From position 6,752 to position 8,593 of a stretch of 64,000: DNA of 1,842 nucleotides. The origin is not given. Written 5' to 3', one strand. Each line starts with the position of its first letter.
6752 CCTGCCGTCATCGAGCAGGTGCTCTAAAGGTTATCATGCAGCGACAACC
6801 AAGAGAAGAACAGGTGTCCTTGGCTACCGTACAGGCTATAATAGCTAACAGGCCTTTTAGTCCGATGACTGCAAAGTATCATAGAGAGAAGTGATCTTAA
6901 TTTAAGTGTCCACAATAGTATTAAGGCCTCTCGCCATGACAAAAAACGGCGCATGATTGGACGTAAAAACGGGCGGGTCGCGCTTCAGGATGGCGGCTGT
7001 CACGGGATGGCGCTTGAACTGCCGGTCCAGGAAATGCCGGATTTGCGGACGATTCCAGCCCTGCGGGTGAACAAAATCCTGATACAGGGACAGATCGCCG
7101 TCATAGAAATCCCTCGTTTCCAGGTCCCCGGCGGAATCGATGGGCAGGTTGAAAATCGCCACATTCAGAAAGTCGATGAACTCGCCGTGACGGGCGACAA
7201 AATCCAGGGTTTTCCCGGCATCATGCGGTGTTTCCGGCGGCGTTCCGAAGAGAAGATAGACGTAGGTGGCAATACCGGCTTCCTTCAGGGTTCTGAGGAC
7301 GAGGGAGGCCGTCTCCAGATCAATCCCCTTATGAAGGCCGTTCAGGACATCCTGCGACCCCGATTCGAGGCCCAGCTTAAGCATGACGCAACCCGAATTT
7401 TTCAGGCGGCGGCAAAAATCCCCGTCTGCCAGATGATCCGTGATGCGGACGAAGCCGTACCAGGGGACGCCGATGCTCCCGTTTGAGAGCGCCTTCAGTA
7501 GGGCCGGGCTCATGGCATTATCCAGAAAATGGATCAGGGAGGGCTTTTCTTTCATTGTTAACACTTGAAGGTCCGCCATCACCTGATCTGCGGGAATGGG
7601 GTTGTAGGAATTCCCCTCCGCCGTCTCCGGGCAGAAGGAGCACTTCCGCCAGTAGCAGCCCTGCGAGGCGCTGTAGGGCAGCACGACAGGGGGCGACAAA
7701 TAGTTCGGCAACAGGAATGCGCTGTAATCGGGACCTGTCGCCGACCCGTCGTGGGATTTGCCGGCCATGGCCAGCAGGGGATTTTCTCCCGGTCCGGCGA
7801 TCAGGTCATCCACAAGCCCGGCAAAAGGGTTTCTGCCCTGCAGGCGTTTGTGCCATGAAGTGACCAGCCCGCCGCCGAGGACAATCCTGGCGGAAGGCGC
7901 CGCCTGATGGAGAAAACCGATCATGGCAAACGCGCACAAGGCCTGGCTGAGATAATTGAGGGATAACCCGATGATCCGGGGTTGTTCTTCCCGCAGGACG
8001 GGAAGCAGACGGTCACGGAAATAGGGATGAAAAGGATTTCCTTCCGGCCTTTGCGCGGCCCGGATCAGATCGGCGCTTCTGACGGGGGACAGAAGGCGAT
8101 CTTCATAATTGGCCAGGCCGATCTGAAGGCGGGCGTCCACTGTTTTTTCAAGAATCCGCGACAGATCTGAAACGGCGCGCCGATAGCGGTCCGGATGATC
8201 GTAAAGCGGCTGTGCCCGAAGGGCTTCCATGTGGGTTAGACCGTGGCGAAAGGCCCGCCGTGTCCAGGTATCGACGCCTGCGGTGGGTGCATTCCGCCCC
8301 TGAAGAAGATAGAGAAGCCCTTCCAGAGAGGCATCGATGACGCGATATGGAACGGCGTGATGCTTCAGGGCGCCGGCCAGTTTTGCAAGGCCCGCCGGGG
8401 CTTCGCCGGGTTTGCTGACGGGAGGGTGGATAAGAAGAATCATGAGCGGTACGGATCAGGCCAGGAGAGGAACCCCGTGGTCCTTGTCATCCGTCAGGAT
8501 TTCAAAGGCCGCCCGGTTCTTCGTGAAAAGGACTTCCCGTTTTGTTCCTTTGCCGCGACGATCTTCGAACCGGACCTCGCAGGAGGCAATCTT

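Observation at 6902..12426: Translationally coupled operon pairing a tocopherol-cyclase-like protein with a gamma-TMT-like methyltransferase, a B12-radical-SAM enzyme and an NDP-forming acyl-CoA synthetase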

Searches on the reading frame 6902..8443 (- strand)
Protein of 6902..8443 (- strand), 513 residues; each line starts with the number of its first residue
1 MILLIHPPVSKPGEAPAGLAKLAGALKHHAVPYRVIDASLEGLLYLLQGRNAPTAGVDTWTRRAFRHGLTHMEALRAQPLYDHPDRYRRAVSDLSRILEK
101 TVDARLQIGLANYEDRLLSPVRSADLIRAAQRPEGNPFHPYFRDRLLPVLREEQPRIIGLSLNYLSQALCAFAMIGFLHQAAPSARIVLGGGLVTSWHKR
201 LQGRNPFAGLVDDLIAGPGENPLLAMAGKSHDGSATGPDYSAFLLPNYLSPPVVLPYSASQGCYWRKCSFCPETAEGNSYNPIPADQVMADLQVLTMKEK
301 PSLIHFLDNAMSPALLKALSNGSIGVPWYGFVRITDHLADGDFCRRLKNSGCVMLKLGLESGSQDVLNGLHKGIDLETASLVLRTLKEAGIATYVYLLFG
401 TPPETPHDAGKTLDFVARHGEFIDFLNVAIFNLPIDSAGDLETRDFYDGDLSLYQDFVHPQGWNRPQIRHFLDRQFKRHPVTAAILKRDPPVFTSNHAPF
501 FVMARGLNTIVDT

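Call 3: search_protein_families(library=pfam, proteins=[window:6902-8443:-], max_evalue=0.01)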
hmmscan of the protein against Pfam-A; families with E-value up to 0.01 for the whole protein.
window:6902-8443:- (513 aa): 2 families
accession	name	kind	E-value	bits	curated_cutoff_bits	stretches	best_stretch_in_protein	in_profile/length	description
PF04055.27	Radical_SAM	-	4e-09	37.3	29.5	1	259-416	3-166/166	Radical SAM superfamily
PF02310.24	B12-binding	-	2.7e-06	27.7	32.1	1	144-225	41-119/121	B12 binding domain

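Call 5: search_protein_families(library=ncbifam, proteins=[window:6902-8443:-], max_evalue=0.01)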
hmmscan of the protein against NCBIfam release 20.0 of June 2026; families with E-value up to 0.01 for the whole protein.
window:6902-8443:- (513 aa): 16 families
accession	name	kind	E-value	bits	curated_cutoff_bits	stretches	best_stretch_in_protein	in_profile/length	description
TIGR04479.1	bcpD_PhpK_rSAM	subfamily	9.1e-23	80.4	600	1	256-418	243-408/504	PhpK family radical SAM P-methyltransferase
TIGR04072.2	rSAM_ladder_B12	equivalog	2e-15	56.4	360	1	203-468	129-395/443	lipid biosynthesis B12-binding/radical SAM protein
TIGR03975.1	rSAM_ocin_1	subfamily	4.1e-13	48.7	281.85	1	253-408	260-419/606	RiPP maturation radical SAM C-methyltransferase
TIGR03471.1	HpnJ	equivalog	2.3e-12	46.6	577.6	1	247-417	191-363/472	hopanoid biosynthesis associated radical SAM protein HpnJ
NF033070.1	rSAM_AprD4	equivalog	4.1e-11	42.4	500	1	257-430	199-377/456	AprD4 family radical SAM diol-dehydratase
NF050148.1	rSAM_ApyD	equivalog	4.3e-10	38.6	750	1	340-418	287-365/645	RiPP biosynthesis radical SAM protein ApyD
TIGR02026.1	BchE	equivalog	3.3e-07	29.6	481.35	1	320-414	266-360/497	magnesium-protoporphyrin IX monomethyl ester anaerobic oxidative cyclase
TIGR04013.1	B12_SAM_MJ_1487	hypoth_equivalog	1.4e-06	27.5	251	1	355-416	269-330/382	TIGR04013 family B12-binding domain/radical SAM domain-containing protein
NF038361.1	rSAM_Sden_1168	equivalog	2.3e-06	26.5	575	1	254-418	282-450/560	Sden_1168 family B12-binding radical SAM P-methyltransferase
NF040546.1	rSAM_CUAEP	equivalog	3.2e-06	26.1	500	1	259-420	176-342/468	CUAEP/CCAEP-tail radical SAM (seleno)protein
TIGR04385.1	B12_rSAM_cofa1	equivalog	1.4e-05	24.6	450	1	259-418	200-363/438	B12 lower ligand biosynthesis radical SAM protein BzaD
NF045585.1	rSAM_slr0320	equivalog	4e-05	22.3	775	1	306-396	297-384/511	photosystem II high light acclimation radical SAM protein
TIGR04367.1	HpnR_B12_rSAM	equivalog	5e-05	22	650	0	260-395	192-329/490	hopanoid C-3 methylase HpnR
TIGR04014.1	B12_SAM_MJ_0865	equivalog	0.00075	18.4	360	1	356-418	273-335/434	methyl-coenzyme M reductase glutamine C-methyltransferase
TIGR04295.1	B12_rSAM_oligo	hypoth_equivalog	0.0018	17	400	1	259-383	205-325/422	TIGR04295 family B12-binding domain-containing radical SAM protein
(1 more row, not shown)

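Call 21: find_homologous_proteins(query=window:6902-8443:-, max_evalue=0.001)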
Query window:6902-8443:- (513 aa): 5857 proteins with E <= 0.001 among 8000 candidates; the best 120 are listed.
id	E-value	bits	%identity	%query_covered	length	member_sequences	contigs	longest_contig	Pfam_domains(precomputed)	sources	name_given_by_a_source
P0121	0.0e+0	1189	100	100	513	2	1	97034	PF04055.28,PF02310.25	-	-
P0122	1.5e-270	916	79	98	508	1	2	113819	PF04055.28,PF02310.25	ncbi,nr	ncbi:MAG: hypothetical protein CSYNP_03606 [Syntrophus sp. SKADARSKE-3]|nr:hypothetical protein [Syn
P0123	8.9e-251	851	74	98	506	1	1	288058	PF04055.28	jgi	-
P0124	3.9e-239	813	70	98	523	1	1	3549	PF04055.28,PF02310.25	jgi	jgi:hypothetical protein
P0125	7.1e-231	785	68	99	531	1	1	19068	PF04055.28,PF02310.25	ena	-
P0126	3.2e-229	780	66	98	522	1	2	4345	PF04055.28,PF02310.25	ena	-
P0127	1.8e-224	764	66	99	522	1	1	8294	PF04055.28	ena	-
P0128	1.6e-221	754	65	98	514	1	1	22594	PF04055.28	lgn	-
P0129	5.3e-204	697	60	98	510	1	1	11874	PF04055.28,PF02310.25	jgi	jgi:Radical SAM superfamily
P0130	2.4e-203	695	61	98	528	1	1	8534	PF04055.28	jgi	jgi:radical SAM superfamily enzyme YgiQ (UPF0313 family)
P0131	1.4e-201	689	60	98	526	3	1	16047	PF04055.28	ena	-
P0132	7.4e-201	686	60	98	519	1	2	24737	PF04055.28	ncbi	-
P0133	7.5e-201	686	61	98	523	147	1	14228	PF04055.28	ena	-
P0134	8.7e-201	686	59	98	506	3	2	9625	PF04055.28,PF02310.25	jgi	jgi:hypothetical protein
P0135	9.6e-201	686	60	99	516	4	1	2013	PF04055.28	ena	-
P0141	8.9e-200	683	59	98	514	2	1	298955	PF04055.28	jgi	jgi:hypothetical protein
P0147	2.6e-199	681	59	99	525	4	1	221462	PF04055.28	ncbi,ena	-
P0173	3.3e-197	674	61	98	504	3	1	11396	PF04055.28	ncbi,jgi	jgi:hypothetical protein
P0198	4.3e-196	671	59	98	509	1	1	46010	PF04055.28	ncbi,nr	ncbi:MAG: radical SAM protein [Thermodesulfobacteriota bacterium]|nr:radical SAM protein [Thermodesu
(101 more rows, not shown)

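Call 31: search_solved_structures(query=window:6902-8443:-, max_evalue=1, show_alignments=1)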
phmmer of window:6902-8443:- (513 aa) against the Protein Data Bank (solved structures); distinct sequences matched with E-value up to 1: 3.
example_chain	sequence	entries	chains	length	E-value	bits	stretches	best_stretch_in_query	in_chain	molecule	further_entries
6fd2_B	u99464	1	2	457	8.3e-11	44.3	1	243-428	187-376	Putative apramycin biosynthetic oxidoreductase 4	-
5ul2_A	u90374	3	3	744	0.00043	22.1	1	256-294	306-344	OxsB protein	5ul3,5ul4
6wte_A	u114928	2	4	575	0.54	11.9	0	340-414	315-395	B12-binding domain-containing protein | Tryptophan-C2-methyltransferase containing B12-binding domain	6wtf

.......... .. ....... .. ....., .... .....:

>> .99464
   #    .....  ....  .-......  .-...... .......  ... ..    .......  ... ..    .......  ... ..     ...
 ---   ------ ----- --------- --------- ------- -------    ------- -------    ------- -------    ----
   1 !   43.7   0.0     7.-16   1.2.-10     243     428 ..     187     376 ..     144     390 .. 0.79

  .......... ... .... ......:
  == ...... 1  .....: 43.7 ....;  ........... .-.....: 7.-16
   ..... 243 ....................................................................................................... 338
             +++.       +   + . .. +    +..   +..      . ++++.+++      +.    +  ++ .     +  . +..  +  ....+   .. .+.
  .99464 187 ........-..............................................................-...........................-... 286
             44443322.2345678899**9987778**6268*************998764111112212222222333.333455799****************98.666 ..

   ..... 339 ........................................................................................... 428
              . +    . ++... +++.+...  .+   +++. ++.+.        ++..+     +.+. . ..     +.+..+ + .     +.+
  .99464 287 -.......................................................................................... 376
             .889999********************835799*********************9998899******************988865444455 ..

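Call 37: find_encoding_contigs(protein=P0141, flank=7000, max_places=1)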
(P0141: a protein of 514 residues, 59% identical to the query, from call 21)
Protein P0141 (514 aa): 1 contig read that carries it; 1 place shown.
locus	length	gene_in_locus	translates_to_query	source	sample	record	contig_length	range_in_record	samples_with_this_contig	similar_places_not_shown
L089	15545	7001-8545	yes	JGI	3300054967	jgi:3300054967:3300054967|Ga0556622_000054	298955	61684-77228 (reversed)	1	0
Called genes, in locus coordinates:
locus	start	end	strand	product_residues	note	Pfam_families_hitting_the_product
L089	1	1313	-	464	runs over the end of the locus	PF13183:Fer4_8 (faint), PF00037:Fer4 (weak), PF12797:Fer4_2 (faint), PF14697:Fer4_21 (weak), PF12838:Fer4_7, PF00037:Fer4 (weak), PF13187:Fer4_9 (weak), PF13237:Fer4_10 (weak), +3 more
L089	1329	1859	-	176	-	PF07992:Pyr_redox_2 (weak), PF01266:DAO (weak), PF12831:FAD_oxidored (weak), PF13450:NAD_binding_8 (weak)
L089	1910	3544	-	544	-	PF00384:Molybdopterin, PF01568:Molydop_binding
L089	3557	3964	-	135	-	PF04879:Molybdop_Fe4S4, PF00384:Molybdopterin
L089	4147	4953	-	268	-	PF12797:Fer4_2 (faint), PF13183:Fer4_8 (faint), PF13534:Fer4_17 (faint), PF12838:Fer4_7 (faint), PF13187:Fer4_9 (faint), PF00037:Fer4 (weak), PF12837:Fer4_6 (weak)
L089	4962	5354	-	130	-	PF02662:FlpD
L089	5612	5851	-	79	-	-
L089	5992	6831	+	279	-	PF01261:AP_endonuc_2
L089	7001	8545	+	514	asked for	PF04055:Radical_SAM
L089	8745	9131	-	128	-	PF07238:PilZ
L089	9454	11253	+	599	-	PF00009:GTP_EFTU, PF00071:Ras (weak), PF03144:GTP_EFTU_D2, PF14492:EFG_III (weak), PF00679:EFG_C, PF06421:LepA_C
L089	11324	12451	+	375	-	PF04055:Radical_SAM, PF06969:HemN_C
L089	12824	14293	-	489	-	PF02629:CoA_binding (weak), PF13380:CoA_binding_2, PF13607:Succ_CoA_lig, PF19045:Ligase_CoA_2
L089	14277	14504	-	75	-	PF13549:ATP-grasp_5 (weak)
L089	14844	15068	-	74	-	PF06348:DUF1059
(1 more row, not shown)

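Call 38: find_encoding_contigs(protein=P0147, flank=7000, max_places=1)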
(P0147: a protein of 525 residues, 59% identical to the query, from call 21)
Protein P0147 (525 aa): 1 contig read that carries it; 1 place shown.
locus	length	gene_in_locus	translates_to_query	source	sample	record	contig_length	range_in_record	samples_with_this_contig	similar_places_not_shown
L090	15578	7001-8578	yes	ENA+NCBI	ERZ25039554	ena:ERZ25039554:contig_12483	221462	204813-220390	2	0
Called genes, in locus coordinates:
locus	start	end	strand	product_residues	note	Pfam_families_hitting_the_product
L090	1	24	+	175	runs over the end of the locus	-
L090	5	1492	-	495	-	PF00583:Acetyltransf_1, PF13302:Acetyltransf_3 (weak), PF13420:Acetyltransf_4, PF09390:DUF1999 (weak), PF13673:Acetyltransf_10, PF13508:Acetyltransf_7, PF08445:FR47 (faint), PF16269:DUF4922, +1 more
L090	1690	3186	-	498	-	PF13641:Glyco_tranf_2_3 (weak), PF00535:Glycos_transf_2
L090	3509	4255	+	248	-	PF00106:adh_short, PF08659:KR, PF23441:SDR, PF13561:adh_short_C2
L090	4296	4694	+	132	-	PF00903:Glyoxalase, PF13669:Glyoxalase_4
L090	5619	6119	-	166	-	PF00710:Asparaginase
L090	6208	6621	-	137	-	PF00583:Acetyltransf_1, PF13302:Acetyltransf_3, PF13673:Acetyltransf_10, PF13508:Acetyltransf_7, PF08445:FR47 (weak)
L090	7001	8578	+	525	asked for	PF04055:Radical_SAM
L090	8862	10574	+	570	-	PF00009:GTP_EFTU, PF00071:Ras (weak), PF22042:EF-G_D2 (weak), PF03144:GTP_EFTU_D2, PF00679:EFG_C, PF06421:LepA_C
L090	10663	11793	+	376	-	PF04055:Radical_SAM, PF06969:HemN_C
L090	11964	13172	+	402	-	PF04851:ResIII (weak), PF00270:DEAD, PF00271:Helicase_C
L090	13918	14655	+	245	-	PF07589:PEP_exosort_dom (weak)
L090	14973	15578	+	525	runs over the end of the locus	-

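Call 39: find_encoding_contigs(protein=P0198, flank=7000, max_places=1)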
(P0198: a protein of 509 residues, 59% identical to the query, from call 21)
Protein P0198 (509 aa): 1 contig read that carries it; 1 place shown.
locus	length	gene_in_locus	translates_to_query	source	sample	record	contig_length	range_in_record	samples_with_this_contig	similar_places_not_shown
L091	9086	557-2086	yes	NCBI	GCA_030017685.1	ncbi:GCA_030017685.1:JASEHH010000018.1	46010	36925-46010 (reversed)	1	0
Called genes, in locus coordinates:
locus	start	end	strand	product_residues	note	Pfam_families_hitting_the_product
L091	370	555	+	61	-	-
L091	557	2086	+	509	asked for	PF04055:Radical_SAM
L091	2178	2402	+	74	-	PF04014:MazE_antitoxin (weak)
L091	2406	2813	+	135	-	PF01850:PIN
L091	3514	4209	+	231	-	PF00535:Glycos_transf_2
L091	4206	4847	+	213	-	PF09837:DUF2064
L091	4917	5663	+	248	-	PF11249:DUF3047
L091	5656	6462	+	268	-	PF04116:FA_hydroxylase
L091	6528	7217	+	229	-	PF02223:Thymidylate_kin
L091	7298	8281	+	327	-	PF13177:DNA_pol3_delta2, PF09115:DNApol3-delta_C (faint)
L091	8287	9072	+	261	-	PF04468:PSP1, PF28472:PSP1_3rd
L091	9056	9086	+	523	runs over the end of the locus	PF00133:tRNA-synt_1, PF01406:tRNA-synt_1e, PF09334:tRNA-synt_1g, PF00133:tRNA-synt_1, PF01406:tRNA-synt_1e (weak), PF19303:Anticodon_3, PF08264:Anticodon_1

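Call 44: find_related_loci(query=A3, collection=metagenome_contigs, flank=8000)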
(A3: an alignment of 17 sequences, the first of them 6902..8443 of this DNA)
Query A3 (513 aa) in metagenome_contigs; peptide patterns used: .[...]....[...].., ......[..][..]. (x = any residue, [..] = any of these).
600 stretches matched a pattern (row limit reached: there are more); 583 encode a relative of the query (tblastn E <= 1e-3); the best 80 are kept; 80 distinct loci.
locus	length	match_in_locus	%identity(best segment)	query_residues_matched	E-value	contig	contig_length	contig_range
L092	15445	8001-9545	60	2-504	0e+0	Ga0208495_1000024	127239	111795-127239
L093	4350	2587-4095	58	2-504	0e+0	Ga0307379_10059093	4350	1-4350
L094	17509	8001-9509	59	2-504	0e+0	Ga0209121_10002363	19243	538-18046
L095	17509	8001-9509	61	2-503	0e+0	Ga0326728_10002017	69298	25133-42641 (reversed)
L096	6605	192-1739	60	2-503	0e+0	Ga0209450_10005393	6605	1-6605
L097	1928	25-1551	60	2-505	0e+0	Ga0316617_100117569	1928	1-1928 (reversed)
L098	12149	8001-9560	57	2-502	0e+0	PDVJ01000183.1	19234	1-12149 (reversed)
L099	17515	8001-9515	61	2-503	0e+0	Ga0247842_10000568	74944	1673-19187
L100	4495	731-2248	59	1-505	0e+0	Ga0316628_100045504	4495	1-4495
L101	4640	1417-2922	59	2-503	0e+0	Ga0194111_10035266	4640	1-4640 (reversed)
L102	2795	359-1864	60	2-502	0e+0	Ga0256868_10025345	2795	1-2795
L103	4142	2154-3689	58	2-506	0e+0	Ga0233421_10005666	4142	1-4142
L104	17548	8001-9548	60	2-503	0e+0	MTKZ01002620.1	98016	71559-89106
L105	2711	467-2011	60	2-504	0e+0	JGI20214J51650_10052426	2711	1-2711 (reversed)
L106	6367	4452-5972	57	1-504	0e+0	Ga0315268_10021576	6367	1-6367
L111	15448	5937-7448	60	2-503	0e+0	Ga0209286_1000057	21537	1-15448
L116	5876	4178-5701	58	2-505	0e+0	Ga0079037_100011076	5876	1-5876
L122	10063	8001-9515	58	2-506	0e+0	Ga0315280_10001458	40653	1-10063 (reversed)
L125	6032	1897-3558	54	2-504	0e+0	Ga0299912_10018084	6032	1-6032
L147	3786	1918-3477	55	2-503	0e+0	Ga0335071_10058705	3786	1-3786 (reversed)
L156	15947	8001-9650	54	2-503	0e+0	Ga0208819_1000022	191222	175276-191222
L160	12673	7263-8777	56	1-502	0e+0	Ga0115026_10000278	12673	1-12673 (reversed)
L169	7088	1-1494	58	10-506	0e+0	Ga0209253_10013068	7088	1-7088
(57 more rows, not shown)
